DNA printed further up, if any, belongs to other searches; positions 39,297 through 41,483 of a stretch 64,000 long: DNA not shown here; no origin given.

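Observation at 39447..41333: Beta-propeller fused to a di-haem cytochrome c domain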

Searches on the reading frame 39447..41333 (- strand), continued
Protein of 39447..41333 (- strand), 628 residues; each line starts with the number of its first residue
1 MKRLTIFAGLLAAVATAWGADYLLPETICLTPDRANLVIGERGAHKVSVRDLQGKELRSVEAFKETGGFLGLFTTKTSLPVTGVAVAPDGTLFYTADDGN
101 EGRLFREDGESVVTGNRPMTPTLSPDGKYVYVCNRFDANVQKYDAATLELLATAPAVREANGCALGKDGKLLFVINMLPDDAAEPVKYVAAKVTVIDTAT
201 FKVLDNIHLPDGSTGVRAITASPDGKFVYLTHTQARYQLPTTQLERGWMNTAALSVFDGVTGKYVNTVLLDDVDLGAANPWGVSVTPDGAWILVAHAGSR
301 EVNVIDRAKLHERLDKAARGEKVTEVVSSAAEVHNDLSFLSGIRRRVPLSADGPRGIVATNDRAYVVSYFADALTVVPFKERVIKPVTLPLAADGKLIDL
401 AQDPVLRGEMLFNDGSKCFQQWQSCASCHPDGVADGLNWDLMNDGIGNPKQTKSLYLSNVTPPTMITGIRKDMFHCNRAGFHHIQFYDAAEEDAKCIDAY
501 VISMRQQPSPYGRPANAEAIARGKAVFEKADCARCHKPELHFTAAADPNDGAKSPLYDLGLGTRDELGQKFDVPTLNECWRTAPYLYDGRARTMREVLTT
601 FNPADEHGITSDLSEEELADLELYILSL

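Call 8: find_homologous_proteins(query=window:39447-41333:-, max_evalue=0.00001)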
Query window:39447-41333:- (628 aa): 5932 proteins with E <= 0.00001 among 8000 candidates; the best 120 are listed.
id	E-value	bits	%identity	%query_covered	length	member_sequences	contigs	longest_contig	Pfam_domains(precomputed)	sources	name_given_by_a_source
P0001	0.0e+0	1329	90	100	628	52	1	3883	PF10282.16,PF03150.20,PF14495.12,PF21783.3,PF02239.23,PF13442.12,PF07676.19,PF00034.27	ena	-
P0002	0.0e+0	1155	81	100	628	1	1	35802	PF10282.16,PF25174.2,PF03150.20,PF21783.3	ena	-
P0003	0.0e+0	1138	79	100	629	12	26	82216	PF03150.20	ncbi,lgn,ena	-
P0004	0.0e+0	1134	79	100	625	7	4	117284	PF10282.16,PF25174.2,PF03150.20,PF21783.3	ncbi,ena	-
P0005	0.0e+0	1132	78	100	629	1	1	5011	PF03150.20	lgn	-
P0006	0.0e+0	1131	79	100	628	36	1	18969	PF10282.16,PF03150.20,PF21783.3,PF07676.19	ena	-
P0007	0.0e+0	1126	80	100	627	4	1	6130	PF02239.23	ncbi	-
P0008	0.0e+0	1121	77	100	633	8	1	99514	PF03150.20,PF21783.3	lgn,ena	-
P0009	0.0e+0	1115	78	100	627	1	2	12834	PF03150.20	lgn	-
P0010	0.0e+0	1096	75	100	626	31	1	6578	PF10282.16,PF03150.20,PF02239.23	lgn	-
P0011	0.0e+0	1096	76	100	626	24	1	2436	PF03150.20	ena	-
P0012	0.0e+0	1092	75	100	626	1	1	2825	PF10282.16,PF03150.20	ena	-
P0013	0.0e+0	1087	74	100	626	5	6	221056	PF25174.2,PF03150.20,PF02239.23,PF13442.12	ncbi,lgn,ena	-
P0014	0.0e+0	1084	75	100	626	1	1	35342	PF10282.16,PF03150.20,PF02239.23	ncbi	ncbi:MAG: hypothetical protein ACI4RT_01665 [Candidatus Spyradenecus sp.]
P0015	0.0e+0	1081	74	100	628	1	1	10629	PF03150.20,PF02239.23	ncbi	-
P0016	0.0e+0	1080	74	100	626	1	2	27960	PF10282.16,PF03150.20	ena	-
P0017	0.0e+0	1079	76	100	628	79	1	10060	PF10282.16,PF25174.2,PF23381.2,PF03150.20,PF21783.3,PF03088.23,PF07676.19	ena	-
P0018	0.0e+0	1069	73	100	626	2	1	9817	PF10282.16,PF03150.20,PF00034.27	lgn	-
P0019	0.0e+0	1066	74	99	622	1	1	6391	PF03150.20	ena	-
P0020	0.0e+0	1055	73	100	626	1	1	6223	PF03150.20,PF07676.19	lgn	-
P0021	0.0e+0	1047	73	100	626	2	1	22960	PF10282.16,PF03150.20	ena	-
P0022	0.0e+0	1042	74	97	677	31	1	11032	PF03150.20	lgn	-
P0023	0.0e+0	1039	72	100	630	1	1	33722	PF03150.20,PF02239.23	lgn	-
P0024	0.0e+0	1036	72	100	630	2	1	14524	PF03150.20,PF02239.23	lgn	-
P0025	0.0e+0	1034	71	100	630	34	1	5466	PF03150.20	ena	-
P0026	0.0e+0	1031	70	100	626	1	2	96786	PF10282.16,PF25174.2,PF03150.20,PF14495.12,PF21783.3,PF02239.23,PF07676.19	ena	-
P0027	0.0e+0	1030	71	100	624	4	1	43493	PF03150.20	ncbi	ncbi:MAG: hypothetical protein RSB14_00775 [Kiritimatiellia bacterium]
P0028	0.0e+0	1015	71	100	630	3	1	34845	PF03150.20,PF02239.23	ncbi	-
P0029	0.0e+0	1014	71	100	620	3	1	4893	PF10282.16,PF03150.20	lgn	-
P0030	0.0e+0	1014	70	100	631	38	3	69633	PF03150.20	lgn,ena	-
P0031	1.9e-296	1003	69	100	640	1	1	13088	PF03150.20,PF00034.27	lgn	-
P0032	5.8e-294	994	69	100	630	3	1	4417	PF10282.16,PF03150.20,PF02239.23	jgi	jgi:DNA-binding beta-propeller fold protein YncE/mono/diheme cytochrome c family protein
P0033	1.3e-292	990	70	100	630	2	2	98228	PF03150.20,PF02239.23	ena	-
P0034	1.4e-291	987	70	100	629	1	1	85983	PF03150.20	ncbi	-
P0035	4.1e-289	978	69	100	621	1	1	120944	PF03150.20,PF00034.27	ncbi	-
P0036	1.1e-287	974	69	100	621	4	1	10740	PF03150.20,PF14495.12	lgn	-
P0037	9.0e-284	961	74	87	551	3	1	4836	PF03150.20,PF02239.23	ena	-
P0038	1.4e-283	960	69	100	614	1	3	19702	PF10282.16,PF03150.20,PF01436.28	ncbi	-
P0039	1.4e-283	960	71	92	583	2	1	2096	PF03150.20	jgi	jgi:DNA-binding beta-propeller fold protein YncE/cytochrome c peroxidase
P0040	2.1e-282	956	68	100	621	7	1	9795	PF03150.20,PF14495.12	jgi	jgi:DNA-binding beta-propeller fold protein YncE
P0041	3.2e-282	956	68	100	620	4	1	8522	PF10282.16,PF03150.20,PF14495.12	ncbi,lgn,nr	ncbi:MAG: hypothetical protein Q4F99_05360 [bacterium]|nr:hypothetical protein [bacterium]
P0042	9.9e-280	947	70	96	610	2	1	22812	PF25174.2,PF03150.20,PF00034.27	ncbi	-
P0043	9.3e-279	944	67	100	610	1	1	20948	PF25174.2,PF03150.20,PF00034.27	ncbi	-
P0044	2.9e-278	943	67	100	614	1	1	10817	PF10282.16,PF03150.20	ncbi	-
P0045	1.3e-277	940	68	100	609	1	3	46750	PF03150.20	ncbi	-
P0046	1.2e-275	934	67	100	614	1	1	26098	PF10282.16,PF03150.20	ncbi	-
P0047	7.3e-267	905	65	100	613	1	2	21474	PF10282.16,PF25174.2,PF03150.20,PF02239.23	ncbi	-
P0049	9.0e-232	789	57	99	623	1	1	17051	PF10282.16,PF03150.20,PF00034.27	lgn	-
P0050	1.6e-228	778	59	97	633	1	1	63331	PF10282.16,PF03150.20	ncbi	-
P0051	3.5e-223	761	57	97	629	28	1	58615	PF03150.20,PF14495.12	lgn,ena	-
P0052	4.6e-222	757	56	99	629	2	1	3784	PF03150.20,PF00034.27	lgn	-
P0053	4.6e-220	750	58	97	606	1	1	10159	PF10282.16,PF25174.2,PF03150.20,PF14495.12,PF02239.23,PF07676.19,PF08450.19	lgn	-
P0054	1.1e-217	743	57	97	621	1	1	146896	PF10282.16,PF03150.20,PF08450.19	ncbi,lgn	-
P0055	1.0e-209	716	55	99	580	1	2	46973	PF10282.16,PF03150.20,PF00034.27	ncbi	-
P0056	1.3e-203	696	57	96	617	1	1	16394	PF22494.4,PF10282.16,PF25174.2,PF03150.20,PF21783.3,PF24684.2,PF13442.12,PF00034.27,PF08450.19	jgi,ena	-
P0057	9.0e-201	687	55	98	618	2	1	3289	PF10282.16,PF03150.20,PF21783.3,PF01436.28,PF13442.12,PF00034.27,PF08450.19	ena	-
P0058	2.5e-198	679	54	100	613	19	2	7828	PF10282.16,PF25174.2,PF03150.20,PF14495.12,PF21783.3,PF24684.2,PF13442.12,PF00034.27,PF08450.19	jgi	jgi:YVTN family beta-propeller protein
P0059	7.5e-198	677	54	100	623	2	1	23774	PF10282.16,PF25174.2,PF03150.20,PF21783.3,PF24684.2,PF00400.39,PF01436.28,PF13442.12,PF07676.19,PF00034.27,PF08450.19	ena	-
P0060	1.0e-197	677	54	98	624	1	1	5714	PF10282.16,PF03150.20,PF14495.12,PF21783.3,PF13442.12,PF00034.27,PF08450.19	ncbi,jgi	-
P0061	7.8e-197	674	55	97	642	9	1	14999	PF10282.16,PF03150.20,PF21783.3,PF01436.28,PF00034.27,PF08450.19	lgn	-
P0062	2.3e-196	672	54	100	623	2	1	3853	PF10282.16,PF03150.20,PF21783.3,PF01436.28,PF13442.12,PF00034.27,PF08450.19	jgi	jgi:YVTN family beta-propeller protein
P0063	4.7e-196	671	54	100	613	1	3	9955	PF10282.16,PF25174.2,PF01731.27,PF03150.20,PF21783.3,PF16819.12,PF07676.19,PF00034.27,PF08450.19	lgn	-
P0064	5.9e-196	671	61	82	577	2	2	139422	PF03150.20,PF14495.12,PF13442.12,PF00034.27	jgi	-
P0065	6.4e-196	671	54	96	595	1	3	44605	PF10282.16,PF25174.2,PF03150.20,PF21783.3,PF16819.12,PF07676.19,PF00034.27,PF08450.19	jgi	jgi:YVTN family beta-propeller protein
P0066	1.6e-195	669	54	100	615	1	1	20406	PF10282.16,PF03150.20,PF14495.12,PF21783.3,PF13442.12,PF00034.27,PF08450.19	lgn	-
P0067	1.9e-195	669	53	99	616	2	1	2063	PF10282.16,PF03150.20,PF14495.12,PF21783.3,PF00034.27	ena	-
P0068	2.0e-195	669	54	100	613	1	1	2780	PF10282.16,PF25174.2,PF03150.20,PF21783.3,PF16819.12,PF07676.19,PF00034.27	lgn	-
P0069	2.2e-195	669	52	100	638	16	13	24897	PF10282.16,PF03150.20,PF00034.27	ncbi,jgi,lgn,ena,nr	ncbi:MAG TPA: c-type cytochrome [Kiritimatiellia bacterium]|nr:c-type cytochrome [Kiritimatiellia ba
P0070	5.0e-195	668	53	98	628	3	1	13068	PF10282.16,PF03150.20,PF13442.12,PF00034.27,PF08450.19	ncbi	-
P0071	5.4e-195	668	53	100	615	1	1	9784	PF10282.16,PF03150.20,PF14495.12,PF21783.3,PF13442.12,PF00034.27,PF08450.19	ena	-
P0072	5.6e-195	668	53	100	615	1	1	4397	PF10282.16,PF03150.20,PF14495.12,PF21783.3,PF13442.12,PF00034.27,PF08450.19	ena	-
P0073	7.1e-195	667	52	99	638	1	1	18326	PF10282.16,PF03150.20,PF21783.3,PF01436.28,PF13442.12,PF00034.27,PF08450.19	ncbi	-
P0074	9.9e-195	667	55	98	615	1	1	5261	PF10282.16,PF03150.20,PF14495.12,PF21783.3,PF13442.12,PF00034.27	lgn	-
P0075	1.3e-194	666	53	100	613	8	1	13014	PF10282.16,PF25174.2,PF03150.20,PF14495.12,PF21783.3,PF16819.12,PF00034.27,PF08450.19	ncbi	ncbi:MAG: c-type cytochrome [bacterium]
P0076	1.8e-194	666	54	100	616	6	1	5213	PF10282.16,PF03150.20,PF14495.12,PF21783.3,PF13442.12,PF00034.27,PF08450.19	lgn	-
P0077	2.4e-194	665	54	98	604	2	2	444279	PF10282.16,PF25174.2,PF03150.20,PF14495.12,PF21783.3,PF13442.12,PF00034.27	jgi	jgi:YVTN family beta-propeller protein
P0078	4.6e-194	665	54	100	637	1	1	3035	PF03150.20,PF14495.12,PF21783.3,PF13442.12,PF00034.27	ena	-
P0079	6.3e-194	664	53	100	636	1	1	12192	PF10282.16,PF03150.20,PF21783.3,PF13442.12,PF00034.27,PF08450.19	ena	-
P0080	3.0e-193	662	53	99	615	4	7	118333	PF10282.16,PF03150.20,PF21783.3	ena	-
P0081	3.5e-193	662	54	96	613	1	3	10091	PF10282.16,PF25174.2,PF03150.20,PF21783.3,PF24684.2,PF00034.27,PF08450.19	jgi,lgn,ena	jgi:YVTN family beta-propeller protein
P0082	7.5e-193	660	53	100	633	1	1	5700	PF10282.16,PF03150.20,PF21783.3,PF13442.12,PF00034.27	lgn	-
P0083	7.5e-193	660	54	96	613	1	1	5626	PF10282.16,PF25174.2,PF03150.20,PF21783.3,PF24684.2,PF00034.27,PF08450.19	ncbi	-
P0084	1.2e-192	660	53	97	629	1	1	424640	PF10282.16,PF03150.20,PF13442.12,PF00034.27,PF08450.19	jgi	jgi:YVTN family beta-propeller protein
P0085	1.6e-192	659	53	99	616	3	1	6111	PF10282.16,PF03150.20,PF21783.3,PF13442.12,PF00034.27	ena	-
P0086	3.2e-192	658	53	100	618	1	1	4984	PF10282.16,PF03150.20,PF21783.3,PF00034.27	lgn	-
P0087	3.5e-192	658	54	99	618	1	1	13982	PF22494.4,PF10282.16,PF03150.20,PF24684.2,PF13442.12,PF00034.27,PF08450.19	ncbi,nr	ncbi:MAG: c-type cytochrome [Kiritimatiellaeota bacterium]|nr:c-type cytochrome [Kiritimatiellota ba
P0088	3.5e-192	658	54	97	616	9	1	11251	PF10282.16,PF03150.20,PF14495.12,PF21783.3,PF13442.12,PF00034.27,PF08450.19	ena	-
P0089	4.1e-192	658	57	87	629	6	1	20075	PF03150.20,PF14495.12,PF13442.12,PF00034.27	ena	-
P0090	4.3e-192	658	58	87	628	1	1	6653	PF03150.20,PF13442.12,PF00034.27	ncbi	-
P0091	5.0e-192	658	54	100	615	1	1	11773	PF10282.16,PF03150.20,PF21783.3,PF13442.12,PF00034.27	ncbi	-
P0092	5.9e-192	658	53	97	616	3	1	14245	PF10282.16,PF03150.20,PF21783.3,PF13442.12,PF21419.3,PF00034.27,PF08450.19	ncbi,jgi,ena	-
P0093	1.0e-191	657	53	100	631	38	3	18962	PF03150.20,PF01436.28,PF13442.12,PF00034.27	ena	-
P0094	1.1e-191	657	52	99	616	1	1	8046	PF10282.16,PF03150.20,PF21783.3,PF13442.12,PF00034.27,PF08450.19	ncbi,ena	-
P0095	1.5e-191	656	53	97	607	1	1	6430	PF10282.16,PF03150.20,PF14495.12,PF21783.3,PF13442.12,PF00034.27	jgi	jgi:DNA-binding beta-propeller fold protein YncE/mono/diheme cytochrome c family protein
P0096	1.6e-191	656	52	99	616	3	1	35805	PF10282.16,PF03150.20,PF21783.3,PF13442.12,PF00034.27,PF08450.19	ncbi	-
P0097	1.6e-191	656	53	99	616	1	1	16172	PF25174.2,PF03150.20,PF21783.3,PF13442.12,PF00034.27,PF08450.19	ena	-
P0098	1.7e-191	656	53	98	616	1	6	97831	PF10282.16,PF03150.20,PF21783.3,PF00034.27,PF08450.19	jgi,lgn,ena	-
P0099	1.9e-191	656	53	98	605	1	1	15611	PF25174.2,PF03150.20,PF21783.3,PF00034.27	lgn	-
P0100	2.2e-191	656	54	97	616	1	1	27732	PF10282.16,PF03150.20,PF14495.12,PF21783.3,PF13442.12,PF00034.27,PF08450.19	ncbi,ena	-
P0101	2.9e-191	655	53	100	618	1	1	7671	PF10282.16,PF25174.2,PF01731.27,PF03150.20,PF21783.3,PF16819.12,PF24684.2,PF13442.12,PF00034.27,PF08450.19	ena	-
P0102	3.2e-191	655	53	99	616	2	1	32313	PF10282.16,PF03150.20,PF14495.12,PF21783.3,PF01436.28,PF13442.12,PF00034.27,PF08450.19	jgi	jgi:YVTN family beta-propeller protein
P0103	4.0e-191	655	52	99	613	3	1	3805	PF10282.16,PF25174.2,PF03150.20,PF21783.3,PF16819.12,PF01436.28,PF00034.27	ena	-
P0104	4.4e-191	655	52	100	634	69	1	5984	PF10282.16,PF03150.20,PF21783.3,PF13442.12,PF00034.27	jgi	-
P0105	4.5e-191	655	53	99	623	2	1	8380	PF22494.4,PF10282.16,PF25174.2,PF03150.20,PF21783.3,PF07676.19,PF00034.27,PF08450.19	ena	-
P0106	5.6e-191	654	57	87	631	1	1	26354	PF10282.16,PF03150.20,PF13442.12,PF00034.27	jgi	-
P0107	6.4e-191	654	51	99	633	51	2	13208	PF10282.16,PF03150.20,PF14495.12,PF21783.3,PF13442.12,PF07676.19,PF00034.27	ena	-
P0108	6.5e-191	654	53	100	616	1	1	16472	PF10282.16,PF03150.20,PF14495.12,PF21783.3,PF13442.12,PF00034.27,PF08450.19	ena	-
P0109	7.2e-191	654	52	100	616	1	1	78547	PF10282.16,PF25174.2,PF03150.20,PF14495.12,PF21783.3,PF13442.12,PF00034.27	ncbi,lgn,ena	-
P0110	9.3e-191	654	53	100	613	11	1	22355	PF10282.16,PF25174.2,PF01731.27,PF03150.20,PF14495.12,PF21783.3,PF00034.27,PF08450.19,PF23414.2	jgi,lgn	jgi:YVTN family beta-propeller protein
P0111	1.0e-190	653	53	98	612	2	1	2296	PF03150.20,PF21783.3,PF00034.27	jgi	-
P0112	1.3e-190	653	52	100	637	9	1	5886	PF03150.20,PF14495.12,PF21783.3,PF00034.27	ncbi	-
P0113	1.3e-190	653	53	97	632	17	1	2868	PF03150.20,PF13442.12,PF00034.27,PF08450.19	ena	-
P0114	1.4e-190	653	52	98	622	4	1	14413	PF10282.16,PF03150.20,PF00034.27,PF08450.19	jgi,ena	-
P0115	1.8e-190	653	53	97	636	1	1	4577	PF10282.16,PF03150.20,PF21783.3,PF00034.27,PF08450.19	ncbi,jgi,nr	ncbi:MAG: c-type cytochrome [Verrucomicrobiota bacterium]|jgi:YVTN family beta-propeller protein|nr:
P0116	3.0e-190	652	53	99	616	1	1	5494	PF10282.16,PF25174.2,PF03150.20,PF21783.3,PF00034.27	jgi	-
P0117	3.0e-190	652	52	100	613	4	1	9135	PF10282.16,PF25174.2,PF03150.20,PF14495.12,PF00034.27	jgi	jgi:YVTN family beta-propeller protein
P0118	3.6e-190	652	53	97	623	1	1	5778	PF03150.20,PF13442.12,PF00034.27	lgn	-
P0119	3.7e-190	652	53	99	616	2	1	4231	PF10282.16,PF25174.2,PF03150.20,PF21783.3,PF00034.27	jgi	-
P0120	5.0e-190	651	52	100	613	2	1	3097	PF10282.16,PF25174.2,PF03150.20,PF14495.12,PF01436.28,PF00034.27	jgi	jgi:YVTN family beta-propeller protein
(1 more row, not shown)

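Call 20: find_encoding_contigs(protein=P0013, flank=10000, max_places=3)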
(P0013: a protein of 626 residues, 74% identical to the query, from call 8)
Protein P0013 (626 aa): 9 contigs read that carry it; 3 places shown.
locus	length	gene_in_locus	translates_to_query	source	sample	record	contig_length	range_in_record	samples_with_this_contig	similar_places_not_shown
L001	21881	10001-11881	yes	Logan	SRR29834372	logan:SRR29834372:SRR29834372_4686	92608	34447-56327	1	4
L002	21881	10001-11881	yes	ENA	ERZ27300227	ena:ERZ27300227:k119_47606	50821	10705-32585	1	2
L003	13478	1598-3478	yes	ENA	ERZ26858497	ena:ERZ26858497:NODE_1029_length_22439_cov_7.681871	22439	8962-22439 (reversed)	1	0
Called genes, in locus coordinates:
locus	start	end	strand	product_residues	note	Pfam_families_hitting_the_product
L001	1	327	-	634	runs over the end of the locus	PF00012:HSP70, PF06723:MreB_Mbl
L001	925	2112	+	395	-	PF00438:S-AdoMet_synt_N, PF02772:S-AdoMet_synt_M, PF02773:S-AdoMet_synt_C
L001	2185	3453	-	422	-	-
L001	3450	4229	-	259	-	PF00005:ABC_tran, PF13304:AAA_21 (weak)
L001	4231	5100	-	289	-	-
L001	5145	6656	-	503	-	PF07676:PD40 (faint), PF26550:Tricorn_2nd (weak)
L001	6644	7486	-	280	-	PF10672:Methyltrans_SAM, PF03602:Cons_hypoth95 (weak)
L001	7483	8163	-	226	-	PF14622:Ribonucleas_3_3, PF00636:Ribonuclease_3, PF00035:dsrm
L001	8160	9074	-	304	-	PF01145:Band_7, PF16200:Band_7_C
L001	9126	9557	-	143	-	PF01957:NfeD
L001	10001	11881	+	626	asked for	PF25174:Beta-prop_THOC3 (faint), PF02239:Cytochrom_D1 (faint), PF03150:CCP_MauG (faint), PF13442:Cytochrome_CBB3 (faint)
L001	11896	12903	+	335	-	PF01042:Ribonuc_L-PSP (faint)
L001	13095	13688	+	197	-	PF00625:Guanylate_kin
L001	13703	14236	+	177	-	PF02441:Flavoprotein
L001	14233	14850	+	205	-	-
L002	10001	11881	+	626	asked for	PF25174:Beta-prop_THOC3 (faint), PF02239:Cytochrom_D1 (faint), PF03150:CCP_MauG (faint), PF13442:Cytochrome_CBB3 (faint)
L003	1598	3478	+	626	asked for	PF25174:Beta-prop_THOC3 (faint), PF02239:Cytochrom_D1 (faint), PF03150:CCP_MauG (faint), PF13442:Cytochrome_CBB3 (faint)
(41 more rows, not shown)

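Call 21: find_encoding_contigs(protein=P0004, flank=10000, max_places=2)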
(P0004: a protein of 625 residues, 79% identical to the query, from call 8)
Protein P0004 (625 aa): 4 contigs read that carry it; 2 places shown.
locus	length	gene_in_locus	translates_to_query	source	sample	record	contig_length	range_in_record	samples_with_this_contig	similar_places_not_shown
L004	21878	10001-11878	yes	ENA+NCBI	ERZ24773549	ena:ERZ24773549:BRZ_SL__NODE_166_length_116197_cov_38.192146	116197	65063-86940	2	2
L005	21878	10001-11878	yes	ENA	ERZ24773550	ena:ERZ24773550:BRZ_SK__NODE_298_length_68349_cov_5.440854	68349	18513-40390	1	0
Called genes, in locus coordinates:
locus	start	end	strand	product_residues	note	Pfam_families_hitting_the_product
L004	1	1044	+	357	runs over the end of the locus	PF01476:LysM, PF23473:LysM3_LYK4_5 (faint), PF01476:LysM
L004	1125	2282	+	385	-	PF01098:FTSW_RODA_SPOVE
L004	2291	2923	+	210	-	PF00702:Hydrolase, PF12710:HAD, PF13419:HAD_2, PF13242:Hydrolase_like (weak)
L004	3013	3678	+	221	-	PF07589:PEP_exosort_dom (weak)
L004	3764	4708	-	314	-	PF00005:ABC_tran, PF08352:oligo_HPY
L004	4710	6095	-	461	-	PF00999:Na_H_Exchanger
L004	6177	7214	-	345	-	PF01040:UbiA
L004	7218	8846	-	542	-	-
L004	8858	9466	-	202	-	PF01121:CoaE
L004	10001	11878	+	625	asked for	PF10282:Lactonase (faint), PF21783:YNCE (weak), PF25174:Beta-prop_THOC3 (faint), PF03150:CCP_MauG (faint)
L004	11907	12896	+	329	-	PF21168:FkbO_Hyg5-like_N (weak), PF01042:Ribonuc_L-PSP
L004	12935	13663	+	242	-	-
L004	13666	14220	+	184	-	PF00149:Metallophos (faint)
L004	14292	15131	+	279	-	PF01592:NifU_N, PF04324:Fer2_BFD, PF01106:NifU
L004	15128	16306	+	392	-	PF00155:Aminotran_1_2 (weak), PF00266:Aminotran_5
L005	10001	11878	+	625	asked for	PF10282:Lactonase (faint), PF21783:YNCE (weak), PF25174:Beta-prop_THOC3 (faint), PF03150:CCP_MauG (faint)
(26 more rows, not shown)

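Call 22: find_encoding_contigs(protein=P0054, flank=8000, max_places=1)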
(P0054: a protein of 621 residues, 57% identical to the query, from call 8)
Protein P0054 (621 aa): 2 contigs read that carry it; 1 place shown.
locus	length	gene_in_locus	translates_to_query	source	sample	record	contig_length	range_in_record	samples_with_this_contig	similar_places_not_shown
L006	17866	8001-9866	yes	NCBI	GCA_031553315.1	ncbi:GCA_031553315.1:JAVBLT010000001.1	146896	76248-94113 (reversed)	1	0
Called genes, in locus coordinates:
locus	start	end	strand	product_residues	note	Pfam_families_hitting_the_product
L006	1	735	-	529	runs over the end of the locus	PF00682:HMGL-like, PF22617:HCS_D2, PF08502:LeuA_dimer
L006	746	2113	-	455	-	PF00696:AA_kinase, PF13840:ACT_7 (weak), PF22468:ACT_9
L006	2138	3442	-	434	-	PF03447:NAD_binding_3, PF00742:Homoserine_dh, PF01842:ACT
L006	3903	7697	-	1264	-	PF02837:Glyco_hydro_2_N, PF22666:Glyco_hydro_2_N2, PF00703:Glyco_hydro_2, PF02836:Glyco_hydro_2_C, PF03198:Glyco_hydro_72 (weak), PF02929:Bgal_small_N, PF00754:F5_F8_type_C, PF22633:F5_F8_type_C_2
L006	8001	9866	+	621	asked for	PF08450:SGL (faint), PF10282:Lactonase (faint), PF03150:CCP_MauG (faint)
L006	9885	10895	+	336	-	PF21168:FkbO_Hyg5-like_N (weak), PF01042:Ribonuc_L-PSP (weak)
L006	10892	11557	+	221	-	PF05140:ResB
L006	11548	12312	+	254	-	PF01578:Cytochrom_C_asm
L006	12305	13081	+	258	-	PF03167:UDG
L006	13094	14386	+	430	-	PF00275:EPSP_synthase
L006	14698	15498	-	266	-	PF02616:SMC_ScpA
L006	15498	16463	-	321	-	PF00579:tRNA-synt_1b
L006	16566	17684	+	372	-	PF09243:Rsm22, PF08242:Methyltransf_12 (weak), PF13649:Methyltransf_25 (weak)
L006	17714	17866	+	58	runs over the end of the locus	-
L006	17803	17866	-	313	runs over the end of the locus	PF03547:Mem_trans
